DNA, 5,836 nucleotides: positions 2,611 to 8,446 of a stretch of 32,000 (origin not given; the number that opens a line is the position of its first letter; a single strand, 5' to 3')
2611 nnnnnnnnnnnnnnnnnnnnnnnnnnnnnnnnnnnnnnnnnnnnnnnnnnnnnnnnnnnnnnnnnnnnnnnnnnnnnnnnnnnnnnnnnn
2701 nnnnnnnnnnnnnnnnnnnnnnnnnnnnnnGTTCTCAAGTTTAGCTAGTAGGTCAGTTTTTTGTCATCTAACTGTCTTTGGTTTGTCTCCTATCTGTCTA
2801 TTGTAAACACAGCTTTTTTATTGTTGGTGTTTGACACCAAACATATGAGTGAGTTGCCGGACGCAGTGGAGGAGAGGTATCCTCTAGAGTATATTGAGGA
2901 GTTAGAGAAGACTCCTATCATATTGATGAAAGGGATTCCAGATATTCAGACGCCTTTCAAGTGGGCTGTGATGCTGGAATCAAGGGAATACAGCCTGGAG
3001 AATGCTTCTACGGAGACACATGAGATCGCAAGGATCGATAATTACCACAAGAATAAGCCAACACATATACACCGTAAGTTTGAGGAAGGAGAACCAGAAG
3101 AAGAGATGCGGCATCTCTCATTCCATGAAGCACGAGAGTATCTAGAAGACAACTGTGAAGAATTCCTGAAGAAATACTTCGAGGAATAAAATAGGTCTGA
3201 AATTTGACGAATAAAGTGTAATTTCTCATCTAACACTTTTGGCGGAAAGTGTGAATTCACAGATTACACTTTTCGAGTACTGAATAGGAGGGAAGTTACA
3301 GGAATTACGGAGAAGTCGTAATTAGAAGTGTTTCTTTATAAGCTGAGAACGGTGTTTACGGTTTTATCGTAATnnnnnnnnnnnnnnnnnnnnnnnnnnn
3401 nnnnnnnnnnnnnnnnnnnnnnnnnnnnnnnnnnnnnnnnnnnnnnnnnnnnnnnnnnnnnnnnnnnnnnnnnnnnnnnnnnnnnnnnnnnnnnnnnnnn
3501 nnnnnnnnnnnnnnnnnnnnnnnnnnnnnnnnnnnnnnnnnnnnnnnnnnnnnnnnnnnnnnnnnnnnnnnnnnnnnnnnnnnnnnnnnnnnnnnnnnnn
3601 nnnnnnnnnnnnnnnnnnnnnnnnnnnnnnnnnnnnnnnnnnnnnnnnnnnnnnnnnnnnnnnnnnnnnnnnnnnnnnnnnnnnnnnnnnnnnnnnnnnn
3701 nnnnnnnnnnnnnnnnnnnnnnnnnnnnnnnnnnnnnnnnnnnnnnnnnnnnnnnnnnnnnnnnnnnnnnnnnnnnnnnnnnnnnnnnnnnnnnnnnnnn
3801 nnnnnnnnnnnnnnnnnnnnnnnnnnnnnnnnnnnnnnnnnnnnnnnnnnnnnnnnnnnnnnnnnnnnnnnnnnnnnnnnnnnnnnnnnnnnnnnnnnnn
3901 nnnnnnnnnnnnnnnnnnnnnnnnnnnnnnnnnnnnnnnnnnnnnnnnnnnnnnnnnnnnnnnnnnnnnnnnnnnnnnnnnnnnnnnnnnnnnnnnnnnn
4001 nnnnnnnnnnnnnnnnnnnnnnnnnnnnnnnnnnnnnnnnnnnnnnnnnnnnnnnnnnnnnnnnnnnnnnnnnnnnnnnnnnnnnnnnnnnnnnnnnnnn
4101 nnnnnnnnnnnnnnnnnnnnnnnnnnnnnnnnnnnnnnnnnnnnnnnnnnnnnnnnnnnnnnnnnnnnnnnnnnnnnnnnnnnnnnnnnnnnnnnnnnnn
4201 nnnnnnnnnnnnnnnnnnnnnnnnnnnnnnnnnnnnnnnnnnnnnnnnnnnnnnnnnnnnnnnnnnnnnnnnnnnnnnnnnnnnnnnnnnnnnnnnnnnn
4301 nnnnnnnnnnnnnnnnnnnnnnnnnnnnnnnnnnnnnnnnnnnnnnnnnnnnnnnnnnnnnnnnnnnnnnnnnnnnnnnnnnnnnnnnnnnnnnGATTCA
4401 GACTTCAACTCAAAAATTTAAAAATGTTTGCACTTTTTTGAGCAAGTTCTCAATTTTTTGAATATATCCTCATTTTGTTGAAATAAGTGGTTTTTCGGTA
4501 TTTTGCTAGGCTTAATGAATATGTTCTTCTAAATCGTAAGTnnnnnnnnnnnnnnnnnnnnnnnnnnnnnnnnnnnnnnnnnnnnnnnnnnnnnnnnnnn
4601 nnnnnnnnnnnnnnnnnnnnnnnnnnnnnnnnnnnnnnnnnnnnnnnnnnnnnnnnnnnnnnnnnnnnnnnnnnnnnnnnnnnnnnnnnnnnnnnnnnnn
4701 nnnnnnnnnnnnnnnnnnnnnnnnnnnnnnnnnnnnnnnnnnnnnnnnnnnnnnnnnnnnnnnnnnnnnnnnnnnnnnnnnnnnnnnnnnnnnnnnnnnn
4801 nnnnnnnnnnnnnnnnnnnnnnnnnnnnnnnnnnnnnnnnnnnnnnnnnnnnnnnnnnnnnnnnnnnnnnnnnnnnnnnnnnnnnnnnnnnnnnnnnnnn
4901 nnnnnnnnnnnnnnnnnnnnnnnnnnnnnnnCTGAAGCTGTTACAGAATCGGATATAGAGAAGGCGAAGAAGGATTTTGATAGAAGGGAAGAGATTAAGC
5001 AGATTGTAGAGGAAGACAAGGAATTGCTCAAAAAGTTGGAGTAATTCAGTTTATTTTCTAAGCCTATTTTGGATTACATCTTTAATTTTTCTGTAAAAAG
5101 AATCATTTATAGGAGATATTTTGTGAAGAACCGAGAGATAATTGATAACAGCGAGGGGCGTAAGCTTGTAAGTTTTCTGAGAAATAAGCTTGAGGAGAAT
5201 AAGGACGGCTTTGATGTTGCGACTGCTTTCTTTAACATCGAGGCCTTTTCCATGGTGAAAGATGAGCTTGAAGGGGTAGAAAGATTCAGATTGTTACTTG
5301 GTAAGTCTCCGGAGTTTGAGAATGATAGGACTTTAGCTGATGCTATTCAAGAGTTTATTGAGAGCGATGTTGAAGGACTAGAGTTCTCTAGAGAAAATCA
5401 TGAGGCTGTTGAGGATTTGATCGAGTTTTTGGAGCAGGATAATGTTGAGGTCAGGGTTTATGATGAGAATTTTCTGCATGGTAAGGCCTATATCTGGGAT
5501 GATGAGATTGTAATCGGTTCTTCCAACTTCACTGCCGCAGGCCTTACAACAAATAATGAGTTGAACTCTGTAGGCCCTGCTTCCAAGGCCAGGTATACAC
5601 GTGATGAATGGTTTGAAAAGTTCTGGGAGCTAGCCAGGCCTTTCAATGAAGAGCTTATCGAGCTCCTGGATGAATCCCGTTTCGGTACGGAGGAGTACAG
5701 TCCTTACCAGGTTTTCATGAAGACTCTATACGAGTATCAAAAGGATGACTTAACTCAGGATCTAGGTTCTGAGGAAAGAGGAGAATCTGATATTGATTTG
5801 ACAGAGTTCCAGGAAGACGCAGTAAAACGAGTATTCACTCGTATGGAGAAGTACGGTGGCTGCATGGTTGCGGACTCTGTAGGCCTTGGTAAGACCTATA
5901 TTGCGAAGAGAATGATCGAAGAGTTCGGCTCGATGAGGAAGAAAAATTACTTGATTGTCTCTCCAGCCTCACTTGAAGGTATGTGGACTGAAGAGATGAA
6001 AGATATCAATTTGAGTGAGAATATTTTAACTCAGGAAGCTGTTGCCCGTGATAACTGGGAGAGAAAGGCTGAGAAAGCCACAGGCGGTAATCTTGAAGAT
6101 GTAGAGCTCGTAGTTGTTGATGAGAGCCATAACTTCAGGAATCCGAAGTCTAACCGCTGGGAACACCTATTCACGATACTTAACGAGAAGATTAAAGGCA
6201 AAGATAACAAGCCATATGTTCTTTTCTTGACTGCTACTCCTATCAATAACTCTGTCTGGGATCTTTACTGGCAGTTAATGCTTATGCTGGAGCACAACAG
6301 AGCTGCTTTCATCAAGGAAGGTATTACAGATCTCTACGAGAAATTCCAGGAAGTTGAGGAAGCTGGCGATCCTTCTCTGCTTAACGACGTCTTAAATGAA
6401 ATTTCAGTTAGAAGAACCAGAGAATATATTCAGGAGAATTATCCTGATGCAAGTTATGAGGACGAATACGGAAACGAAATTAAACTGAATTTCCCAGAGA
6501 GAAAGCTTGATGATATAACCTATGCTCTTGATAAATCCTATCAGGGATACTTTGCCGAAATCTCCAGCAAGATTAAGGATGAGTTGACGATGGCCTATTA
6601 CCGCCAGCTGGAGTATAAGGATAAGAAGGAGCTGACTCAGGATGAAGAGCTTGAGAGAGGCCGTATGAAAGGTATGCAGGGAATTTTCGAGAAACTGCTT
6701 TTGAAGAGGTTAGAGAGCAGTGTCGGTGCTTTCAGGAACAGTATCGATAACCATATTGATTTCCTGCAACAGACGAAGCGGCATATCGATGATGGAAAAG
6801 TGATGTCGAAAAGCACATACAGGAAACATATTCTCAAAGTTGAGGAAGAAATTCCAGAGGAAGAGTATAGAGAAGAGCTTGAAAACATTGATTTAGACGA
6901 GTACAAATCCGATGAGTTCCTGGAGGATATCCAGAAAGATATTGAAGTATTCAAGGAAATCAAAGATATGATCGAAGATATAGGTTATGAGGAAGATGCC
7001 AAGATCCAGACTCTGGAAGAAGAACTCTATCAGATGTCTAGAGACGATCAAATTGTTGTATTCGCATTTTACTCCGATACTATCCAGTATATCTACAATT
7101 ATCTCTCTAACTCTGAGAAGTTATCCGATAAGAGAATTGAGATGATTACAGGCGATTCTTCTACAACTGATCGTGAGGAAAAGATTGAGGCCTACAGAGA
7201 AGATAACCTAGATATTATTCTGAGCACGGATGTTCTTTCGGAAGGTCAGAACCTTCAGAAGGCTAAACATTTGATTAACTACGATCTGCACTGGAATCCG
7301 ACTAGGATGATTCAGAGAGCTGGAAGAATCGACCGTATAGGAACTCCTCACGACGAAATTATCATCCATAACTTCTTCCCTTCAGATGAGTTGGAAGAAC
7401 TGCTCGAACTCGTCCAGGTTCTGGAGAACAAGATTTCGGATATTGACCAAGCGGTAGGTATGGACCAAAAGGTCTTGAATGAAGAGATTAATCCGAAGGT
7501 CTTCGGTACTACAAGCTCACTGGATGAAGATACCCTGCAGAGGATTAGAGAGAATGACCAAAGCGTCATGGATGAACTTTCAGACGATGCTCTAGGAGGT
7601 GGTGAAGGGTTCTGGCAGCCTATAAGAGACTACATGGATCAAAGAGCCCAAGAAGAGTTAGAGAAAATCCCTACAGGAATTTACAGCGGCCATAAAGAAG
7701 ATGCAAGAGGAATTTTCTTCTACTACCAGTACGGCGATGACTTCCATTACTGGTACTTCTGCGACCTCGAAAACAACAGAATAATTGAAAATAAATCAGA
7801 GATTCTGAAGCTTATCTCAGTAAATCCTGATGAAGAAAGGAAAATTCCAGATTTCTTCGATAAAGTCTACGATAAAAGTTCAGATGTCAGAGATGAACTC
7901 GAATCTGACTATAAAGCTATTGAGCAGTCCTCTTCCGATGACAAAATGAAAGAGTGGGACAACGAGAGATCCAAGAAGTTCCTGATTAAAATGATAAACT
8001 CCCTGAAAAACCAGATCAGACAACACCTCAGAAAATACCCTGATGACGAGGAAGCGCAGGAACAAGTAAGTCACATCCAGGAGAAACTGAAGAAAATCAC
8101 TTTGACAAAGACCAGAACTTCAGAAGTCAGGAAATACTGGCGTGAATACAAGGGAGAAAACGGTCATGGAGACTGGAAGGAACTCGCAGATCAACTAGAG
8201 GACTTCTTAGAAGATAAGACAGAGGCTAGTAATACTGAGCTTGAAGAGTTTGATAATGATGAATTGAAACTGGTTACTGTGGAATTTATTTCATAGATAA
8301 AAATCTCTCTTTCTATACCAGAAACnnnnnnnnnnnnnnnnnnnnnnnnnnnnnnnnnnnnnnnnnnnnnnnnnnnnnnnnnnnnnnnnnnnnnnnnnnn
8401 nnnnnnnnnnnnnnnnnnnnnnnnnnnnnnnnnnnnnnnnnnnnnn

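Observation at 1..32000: Extreme over-representation of the palindrome AGGCCT in all frames and in most intergenic spacers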

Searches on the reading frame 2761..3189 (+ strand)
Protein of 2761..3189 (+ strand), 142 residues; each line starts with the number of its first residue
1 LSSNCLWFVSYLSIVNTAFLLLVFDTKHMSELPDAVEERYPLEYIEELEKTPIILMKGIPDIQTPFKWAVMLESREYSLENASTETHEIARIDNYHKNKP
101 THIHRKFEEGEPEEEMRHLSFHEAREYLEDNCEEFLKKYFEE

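Call 12: search_protein_families(library=pfam, proteins=[window:2761-3189:+], max_evalue=0.01)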
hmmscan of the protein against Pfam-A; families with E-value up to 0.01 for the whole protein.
window:2761-3189:+ (142 aa): 1 family
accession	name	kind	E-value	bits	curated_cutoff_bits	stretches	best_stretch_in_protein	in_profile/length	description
PF24839.1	DUF7718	-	0.00011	22.5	25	1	43-141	5-100/104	Domain of unknown function (DUF7718)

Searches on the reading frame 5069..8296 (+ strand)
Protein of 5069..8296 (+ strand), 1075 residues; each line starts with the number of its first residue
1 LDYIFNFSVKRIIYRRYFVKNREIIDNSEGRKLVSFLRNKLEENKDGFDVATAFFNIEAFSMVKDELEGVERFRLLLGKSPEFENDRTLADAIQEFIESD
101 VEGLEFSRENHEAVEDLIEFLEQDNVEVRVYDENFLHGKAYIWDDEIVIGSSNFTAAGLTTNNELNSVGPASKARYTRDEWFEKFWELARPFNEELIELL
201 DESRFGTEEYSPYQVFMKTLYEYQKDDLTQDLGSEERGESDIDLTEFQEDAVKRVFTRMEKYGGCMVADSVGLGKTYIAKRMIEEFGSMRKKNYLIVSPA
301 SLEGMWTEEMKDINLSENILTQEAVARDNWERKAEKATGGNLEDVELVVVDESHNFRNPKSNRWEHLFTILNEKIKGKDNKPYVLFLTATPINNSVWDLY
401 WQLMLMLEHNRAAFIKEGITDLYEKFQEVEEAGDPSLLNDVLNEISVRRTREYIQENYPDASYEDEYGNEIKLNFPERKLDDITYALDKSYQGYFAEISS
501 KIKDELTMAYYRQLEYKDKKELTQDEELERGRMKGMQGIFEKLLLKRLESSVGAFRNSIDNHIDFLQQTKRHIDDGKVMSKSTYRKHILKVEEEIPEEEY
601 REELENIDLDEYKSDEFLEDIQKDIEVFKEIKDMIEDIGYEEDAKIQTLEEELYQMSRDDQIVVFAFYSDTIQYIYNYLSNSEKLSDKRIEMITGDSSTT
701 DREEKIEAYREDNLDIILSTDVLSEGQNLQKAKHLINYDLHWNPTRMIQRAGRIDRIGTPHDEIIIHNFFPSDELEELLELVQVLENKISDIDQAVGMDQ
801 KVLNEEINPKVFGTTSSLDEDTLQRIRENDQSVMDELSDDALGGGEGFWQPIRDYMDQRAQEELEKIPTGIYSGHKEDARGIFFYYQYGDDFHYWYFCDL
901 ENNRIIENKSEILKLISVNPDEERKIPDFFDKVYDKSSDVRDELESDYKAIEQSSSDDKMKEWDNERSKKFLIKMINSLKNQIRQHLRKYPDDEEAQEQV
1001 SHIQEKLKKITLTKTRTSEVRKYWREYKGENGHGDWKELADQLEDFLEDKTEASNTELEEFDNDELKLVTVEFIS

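Call 6: search_protein_families(library=pfam, proteins=[window:5069-8296:+])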
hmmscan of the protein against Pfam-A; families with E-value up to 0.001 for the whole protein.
window:5069-8296:+ (1075 aa): 6 families
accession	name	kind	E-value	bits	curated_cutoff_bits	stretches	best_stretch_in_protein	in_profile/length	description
PF00271.37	Helicase_C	-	1.3e-23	83.7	23.5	1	645-758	2-110/110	Helicase conserved C-terminal domain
PF00176.29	SNF2-rel_dom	-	1.8e-12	47.4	24.9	2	345-461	126-232/290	SNF2-related domain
PF13091.12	PLDc_2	-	8.6e-11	42.2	27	1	111-186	54-132/132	PLD-like domain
PF00270.35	DEAD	-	4.3e-07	30.3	26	1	300-393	78-162/167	DEAD/DEAH box helicase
PF04851.21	ResIII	-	2.1e-06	28.2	22.5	1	242-392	2-163/164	Type III restriction enzyme, res subunit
PF09565.16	RE_NgoFVII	-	8e-05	22.4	23.8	1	106-164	59-127/162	NgoFVII restriction endonuclease N-terminal PLD domain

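Call 63: search_protein_families(library=padloc, proteins=[window:5069-8296:+], max_evalue=0.001)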
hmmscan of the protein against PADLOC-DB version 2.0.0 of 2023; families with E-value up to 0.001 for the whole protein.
window:5069-8296:+ (1075 aa): 40 families (the best 25 are shown)
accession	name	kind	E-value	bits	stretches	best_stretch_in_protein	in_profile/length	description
PDLC01075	C3a139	-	5e-52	175.4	1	23-888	3-839/948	HKD+Snf2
PDLC02621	DrmD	-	1.7e-48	163.6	2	344-827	254-698/1040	DrmD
PDLC02623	DrmD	-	2.9e-31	106.1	1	596-803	464-667/1040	DrmD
PDLC02500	BrxHI|BrxHII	-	2.2e-29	100.6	1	543-800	374-613/933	BrxHI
PDLC02632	DrmD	-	2.7e-29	100.2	2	528-769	387-636/662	DrmD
PDLC02572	DrmA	-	3.5e-28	96.1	2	534-826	388-695/1043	DrmA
PDLC02633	DrmD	-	3.3e-27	92.8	2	541-816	402-694/839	DrmD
PDLC00659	HmaA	-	1.6e-26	90.5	1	475-759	324-612/1176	SNF2 helicase / DEAD-box helicase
PDLC02840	DpdE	-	5.1e-24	82.6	2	631-808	527-705/1091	DpdE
PDLC02193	PLD_Helicase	-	8.9e-23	78.4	2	618-791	644-829/905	-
PDLC02619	DrmD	-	2.5e-22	76.8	2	706-767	482-543/872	DrmD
PDLC02843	DpdE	-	3.7e-20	69.5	2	644-757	551-663/1091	DpdE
PDLC02620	DrmD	-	2.2e-17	60.4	1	539-830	364-649/1060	DrmD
PDLC02624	DrmD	-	2.5e-17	60.7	1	539-768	239-476/652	DrmD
PDLC03830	ZacC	-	3.9e-17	60.1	1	243-292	12-62/1019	-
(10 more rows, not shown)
